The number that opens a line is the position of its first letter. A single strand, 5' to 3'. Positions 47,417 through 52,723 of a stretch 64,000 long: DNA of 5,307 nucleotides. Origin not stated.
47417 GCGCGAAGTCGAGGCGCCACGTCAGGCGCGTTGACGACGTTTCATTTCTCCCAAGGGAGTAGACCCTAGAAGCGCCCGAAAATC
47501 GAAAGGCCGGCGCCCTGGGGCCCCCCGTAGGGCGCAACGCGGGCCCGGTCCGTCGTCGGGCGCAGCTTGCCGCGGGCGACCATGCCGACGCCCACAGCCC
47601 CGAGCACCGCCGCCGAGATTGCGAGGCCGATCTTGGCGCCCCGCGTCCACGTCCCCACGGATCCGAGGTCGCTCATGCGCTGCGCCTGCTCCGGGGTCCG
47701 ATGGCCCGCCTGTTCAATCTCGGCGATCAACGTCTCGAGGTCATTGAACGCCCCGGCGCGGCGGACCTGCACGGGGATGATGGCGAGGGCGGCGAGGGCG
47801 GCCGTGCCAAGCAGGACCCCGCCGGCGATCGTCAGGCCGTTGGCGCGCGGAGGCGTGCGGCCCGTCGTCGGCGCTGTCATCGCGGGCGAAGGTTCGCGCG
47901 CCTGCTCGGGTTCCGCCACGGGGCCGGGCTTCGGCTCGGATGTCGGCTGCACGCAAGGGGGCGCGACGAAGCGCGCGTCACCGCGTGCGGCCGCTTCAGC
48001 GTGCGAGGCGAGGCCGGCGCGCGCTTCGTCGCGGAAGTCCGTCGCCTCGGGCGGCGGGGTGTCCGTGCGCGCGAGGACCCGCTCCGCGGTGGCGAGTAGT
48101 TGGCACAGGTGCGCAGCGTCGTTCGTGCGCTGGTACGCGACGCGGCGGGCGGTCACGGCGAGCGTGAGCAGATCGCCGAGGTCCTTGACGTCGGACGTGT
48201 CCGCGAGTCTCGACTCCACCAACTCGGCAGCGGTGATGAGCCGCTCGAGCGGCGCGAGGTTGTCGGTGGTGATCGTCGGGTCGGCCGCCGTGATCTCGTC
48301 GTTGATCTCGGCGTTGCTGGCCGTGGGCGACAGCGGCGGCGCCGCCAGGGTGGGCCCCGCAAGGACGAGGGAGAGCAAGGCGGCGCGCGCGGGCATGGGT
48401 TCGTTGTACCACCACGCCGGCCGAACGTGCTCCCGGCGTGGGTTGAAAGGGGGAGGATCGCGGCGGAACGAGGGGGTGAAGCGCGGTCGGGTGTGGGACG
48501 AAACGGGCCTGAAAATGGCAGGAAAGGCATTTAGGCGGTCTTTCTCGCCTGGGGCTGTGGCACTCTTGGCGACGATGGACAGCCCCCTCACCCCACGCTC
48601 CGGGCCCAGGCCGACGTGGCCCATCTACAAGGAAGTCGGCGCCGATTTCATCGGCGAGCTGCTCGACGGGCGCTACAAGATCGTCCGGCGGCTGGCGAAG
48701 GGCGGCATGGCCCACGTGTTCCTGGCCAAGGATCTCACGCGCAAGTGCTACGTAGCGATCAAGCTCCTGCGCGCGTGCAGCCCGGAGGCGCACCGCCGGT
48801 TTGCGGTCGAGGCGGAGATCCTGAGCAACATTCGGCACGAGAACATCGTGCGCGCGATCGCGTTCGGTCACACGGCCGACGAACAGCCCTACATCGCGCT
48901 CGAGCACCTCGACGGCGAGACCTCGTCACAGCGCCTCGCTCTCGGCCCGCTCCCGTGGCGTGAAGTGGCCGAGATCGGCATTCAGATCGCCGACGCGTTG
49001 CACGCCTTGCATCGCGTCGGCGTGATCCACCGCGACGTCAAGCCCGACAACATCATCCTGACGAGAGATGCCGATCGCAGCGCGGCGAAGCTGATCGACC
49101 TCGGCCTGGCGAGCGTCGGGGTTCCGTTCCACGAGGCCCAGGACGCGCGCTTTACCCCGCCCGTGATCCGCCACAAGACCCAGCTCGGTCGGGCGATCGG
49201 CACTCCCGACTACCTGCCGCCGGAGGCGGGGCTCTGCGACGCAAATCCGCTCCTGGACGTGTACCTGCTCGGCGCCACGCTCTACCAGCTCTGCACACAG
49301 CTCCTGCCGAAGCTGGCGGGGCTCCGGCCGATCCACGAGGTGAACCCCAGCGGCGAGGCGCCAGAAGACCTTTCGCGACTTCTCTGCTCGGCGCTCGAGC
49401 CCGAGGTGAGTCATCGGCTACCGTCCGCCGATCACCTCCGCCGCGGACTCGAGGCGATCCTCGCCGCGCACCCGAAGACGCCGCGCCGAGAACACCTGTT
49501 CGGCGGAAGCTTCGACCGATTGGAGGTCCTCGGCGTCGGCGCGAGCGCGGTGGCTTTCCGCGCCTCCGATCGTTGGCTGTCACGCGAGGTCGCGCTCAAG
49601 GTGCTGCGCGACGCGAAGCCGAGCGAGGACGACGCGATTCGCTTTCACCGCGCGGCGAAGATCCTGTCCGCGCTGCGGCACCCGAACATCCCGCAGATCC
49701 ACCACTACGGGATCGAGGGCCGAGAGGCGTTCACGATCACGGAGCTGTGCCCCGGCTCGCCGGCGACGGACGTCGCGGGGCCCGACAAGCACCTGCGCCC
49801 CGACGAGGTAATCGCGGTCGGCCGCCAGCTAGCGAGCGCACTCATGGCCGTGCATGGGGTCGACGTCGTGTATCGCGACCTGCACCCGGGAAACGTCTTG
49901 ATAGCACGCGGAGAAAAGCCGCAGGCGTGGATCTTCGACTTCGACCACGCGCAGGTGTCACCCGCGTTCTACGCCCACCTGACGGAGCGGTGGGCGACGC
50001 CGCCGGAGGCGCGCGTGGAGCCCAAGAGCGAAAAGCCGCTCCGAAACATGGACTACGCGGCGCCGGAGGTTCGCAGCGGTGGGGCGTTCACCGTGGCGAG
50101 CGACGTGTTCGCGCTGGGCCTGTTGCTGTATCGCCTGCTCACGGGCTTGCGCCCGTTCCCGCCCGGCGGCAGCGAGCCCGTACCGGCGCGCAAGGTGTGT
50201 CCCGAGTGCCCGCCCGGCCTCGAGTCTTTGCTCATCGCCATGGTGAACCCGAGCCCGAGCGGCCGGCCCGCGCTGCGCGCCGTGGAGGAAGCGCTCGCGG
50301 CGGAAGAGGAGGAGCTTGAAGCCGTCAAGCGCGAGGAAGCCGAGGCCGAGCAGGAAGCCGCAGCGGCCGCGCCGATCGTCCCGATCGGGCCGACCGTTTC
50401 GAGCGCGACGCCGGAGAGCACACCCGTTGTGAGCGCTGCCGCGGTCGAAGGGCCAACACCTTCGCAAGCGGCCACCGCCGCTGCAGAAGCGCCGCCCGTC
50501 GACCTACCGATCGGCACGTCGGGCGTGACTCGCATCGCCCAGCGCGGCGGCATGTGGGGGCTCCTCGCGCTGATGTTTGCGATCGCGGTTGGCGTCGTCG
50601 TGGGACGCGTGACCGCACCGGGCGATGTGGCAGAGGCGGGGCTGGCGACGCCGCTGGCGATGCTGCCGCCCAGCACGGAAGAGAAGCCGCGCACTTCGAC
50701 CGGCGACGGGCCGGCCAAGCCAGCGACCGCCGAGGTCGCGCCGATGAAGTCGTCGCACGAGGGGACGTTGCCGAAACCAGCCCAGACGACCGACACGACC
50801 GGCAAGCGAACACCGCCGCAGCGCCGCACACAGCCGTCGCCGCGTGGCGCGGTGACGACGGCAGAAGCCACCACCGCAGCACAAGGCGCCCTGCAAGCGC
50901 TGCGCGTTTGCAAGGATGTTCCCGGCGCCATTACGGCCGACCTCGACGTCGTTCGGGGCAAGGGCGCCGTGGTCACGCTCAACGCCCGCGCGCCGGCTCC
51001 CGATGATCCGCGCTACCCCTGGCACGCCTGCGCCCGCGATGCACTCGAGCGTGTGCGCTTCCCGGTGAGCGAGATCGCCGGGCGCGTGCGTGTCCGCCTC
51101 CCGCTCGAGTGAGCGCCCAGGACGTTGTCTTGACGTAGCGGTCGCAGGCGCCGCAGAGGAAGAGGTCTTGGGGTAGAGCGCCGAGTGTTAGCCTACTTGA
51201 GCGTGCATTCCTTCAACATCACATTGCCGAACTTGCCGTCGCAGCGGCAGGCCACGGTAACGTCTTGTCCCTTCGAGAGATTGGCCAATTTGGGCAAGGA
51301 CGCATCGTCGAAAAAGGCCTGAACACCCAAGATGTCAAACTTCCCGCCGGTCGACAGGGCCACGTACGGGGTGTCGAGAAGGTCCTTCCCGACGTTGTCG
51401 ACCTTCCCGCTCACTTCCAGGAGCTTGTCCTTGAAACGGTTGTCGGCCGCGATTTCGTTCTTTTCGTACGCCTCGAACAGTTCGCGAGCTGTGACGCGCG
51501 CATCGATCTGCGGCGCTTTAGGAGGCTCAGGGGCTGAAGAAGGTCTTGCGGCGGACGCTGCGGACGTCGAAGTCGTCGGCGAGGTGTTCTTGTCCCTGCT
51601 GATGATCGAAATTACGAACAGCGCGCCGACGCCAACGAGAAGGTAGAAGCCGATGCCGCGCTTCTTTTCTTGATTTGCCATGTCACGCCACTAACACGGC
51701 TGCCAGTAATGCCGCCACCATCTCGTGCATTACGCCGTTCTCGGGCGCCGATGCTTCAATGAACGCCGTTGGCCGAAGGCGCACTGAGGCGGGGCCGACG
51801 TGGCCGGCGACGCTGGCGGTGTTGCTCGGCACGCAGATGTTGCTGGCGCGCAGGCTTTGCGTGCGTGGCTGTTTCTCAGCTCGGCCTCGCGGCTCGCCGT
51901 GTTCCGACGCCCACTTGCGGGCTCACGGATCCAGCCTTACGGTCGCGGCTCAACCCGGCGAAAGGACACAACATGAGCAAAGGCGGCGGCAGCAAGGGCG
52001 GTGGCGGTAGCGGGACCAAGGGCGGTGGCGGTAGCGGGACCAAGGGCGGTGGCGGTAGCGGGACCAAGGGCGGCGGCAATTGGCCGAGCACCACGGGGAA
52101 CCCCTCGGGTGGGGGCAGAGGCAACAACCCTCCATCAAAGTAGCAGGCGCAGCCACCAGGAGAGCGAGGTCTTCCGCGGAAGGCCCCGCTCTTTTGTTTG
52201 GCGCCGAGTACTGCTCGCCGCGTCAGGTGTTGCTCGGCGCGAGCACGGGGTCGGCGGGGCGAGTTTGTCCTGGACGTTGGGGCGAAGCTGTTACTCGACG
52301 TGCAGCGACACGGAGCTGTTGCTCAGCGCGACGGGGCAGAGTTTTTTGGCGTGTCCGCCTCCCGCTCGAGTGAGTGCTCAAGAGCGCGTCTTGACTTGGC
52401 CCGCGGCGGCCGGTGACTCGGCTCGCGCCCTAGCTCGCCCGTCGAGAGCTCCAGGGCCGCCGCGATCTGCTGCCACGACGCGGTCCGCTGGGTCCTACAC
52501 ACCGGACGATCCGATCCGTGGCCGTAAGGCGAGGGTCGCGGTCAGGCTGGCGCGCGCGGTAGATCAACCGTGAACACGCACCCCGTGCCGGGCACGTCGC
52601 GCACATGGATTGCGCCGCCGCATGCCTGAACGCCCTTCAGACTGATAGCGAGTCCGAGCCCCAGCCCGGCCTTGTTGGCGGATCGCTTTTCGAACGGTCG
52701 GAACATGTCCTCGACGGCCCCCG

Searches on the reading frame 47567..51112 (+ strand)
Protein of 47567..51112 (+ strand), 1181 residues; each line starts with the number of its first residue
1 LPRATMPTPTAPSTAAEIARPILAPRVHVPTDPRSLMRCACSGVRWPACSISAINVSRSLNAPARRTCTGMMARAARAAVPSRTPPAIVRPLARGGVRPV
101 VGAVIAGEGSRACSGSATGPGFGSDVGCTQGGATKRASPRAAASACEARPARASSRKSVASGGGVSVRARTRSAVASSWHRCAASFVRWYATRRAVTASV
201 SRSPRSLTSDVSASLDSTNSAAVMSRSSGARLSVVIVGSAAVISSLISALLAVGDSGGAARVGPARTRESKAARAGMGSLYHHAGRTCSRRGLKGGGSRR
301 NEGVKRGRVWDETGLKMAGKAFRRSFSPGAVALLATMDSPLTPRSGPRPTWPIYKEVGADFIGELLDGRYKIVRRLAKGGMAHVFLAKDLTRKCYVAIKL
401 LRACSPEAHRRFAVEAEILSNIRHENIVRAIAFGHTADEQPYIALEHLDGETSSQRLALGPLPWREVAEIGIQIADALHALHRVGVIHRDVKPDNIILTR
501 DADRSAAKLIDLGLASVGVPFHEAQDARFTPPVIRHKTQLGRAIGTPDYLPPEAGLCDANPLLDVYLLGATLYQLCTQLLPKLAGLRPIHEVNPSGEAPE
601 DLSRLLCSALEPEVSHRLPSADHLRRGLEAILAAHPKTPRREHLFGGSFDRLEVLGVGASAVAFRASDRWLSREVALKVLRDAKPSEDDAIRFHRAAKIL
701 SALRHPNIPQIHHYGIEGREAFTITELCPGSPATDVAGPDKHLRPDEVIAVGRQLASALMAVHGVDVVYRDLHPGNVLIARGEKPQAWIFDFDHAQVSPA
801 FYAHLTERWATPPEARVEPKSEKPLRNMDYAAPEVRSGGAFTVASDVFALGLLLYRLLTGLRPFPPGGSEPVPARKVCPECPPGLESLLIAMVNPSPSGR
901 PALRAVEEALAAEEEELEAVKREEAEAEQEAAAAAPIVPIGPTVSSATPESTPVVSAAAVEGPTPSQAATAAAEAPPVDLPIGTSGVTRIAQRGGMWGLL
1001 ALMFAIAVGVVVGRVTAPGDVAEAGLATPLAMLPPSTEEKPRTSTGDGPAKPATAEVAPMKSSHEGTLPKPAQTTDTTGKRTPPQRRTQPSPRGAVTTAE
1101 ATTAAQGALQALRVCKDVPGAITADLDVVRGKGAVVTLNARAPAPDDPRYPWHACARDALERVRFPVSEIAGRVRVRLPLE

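Call 19: search_protein_families(library=pfam, proteins=[window:47567-51112:+], max_evalue=0.001)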
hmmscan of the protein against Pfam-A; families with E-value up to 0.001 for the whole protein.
window:47567-51112:+ (1181 aa): 5 families
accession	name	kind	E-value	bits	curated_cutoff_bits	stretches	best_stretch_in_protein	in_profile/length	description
PF00069.31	Pkinase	-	4.3e-57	193.9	31.7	2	370-581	1-196/263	Protein kinase domain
PF07714.23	PK_Tyr_Ser-Thr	-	2.8e-35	122.3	23.1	2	670-909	26-257/258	Protein tyrosine and serine/threonine kinase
PF01636.29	APH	-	1.1e-13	52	23.2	1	674-766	22-111/239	Phosphotransferase enzyme family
PF06293.20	Kdo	-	2.6e-06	27.4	21.3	0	473-513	126-167/207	Lipopolysaccharide kinase (Kdo/WaaP) family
PF03109.22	ABC1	-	0.00025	20.7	22.9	0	695-792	119-211/244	ABC1 atypical kinase-like domain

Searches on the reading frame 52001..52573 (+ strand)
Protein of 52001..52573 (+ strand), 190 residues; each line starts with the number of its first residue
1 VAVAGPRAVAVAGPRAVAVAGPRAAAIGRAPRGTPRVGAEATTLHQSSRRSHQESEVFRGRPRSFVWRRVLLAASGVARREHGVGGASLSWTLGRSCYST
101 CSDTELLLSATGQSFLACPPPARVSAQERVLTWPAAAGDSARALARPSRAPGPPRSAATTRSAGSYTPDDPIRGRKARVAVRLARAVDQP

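Call 69: search_protein_families(library=pfam, proteins=[window:52001-52573:+], max_evalue=0.01)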
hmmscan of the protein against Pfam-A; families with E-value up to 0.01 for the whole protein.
window:52001-52573:+ (190 aa): 1 family
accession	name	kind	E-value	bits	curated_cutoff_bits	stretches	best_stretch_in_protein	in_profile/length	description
PF15999.10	DUF4774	-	0.0051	17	25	0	2-27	27-52/56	Domain of unknown function (DUF4774)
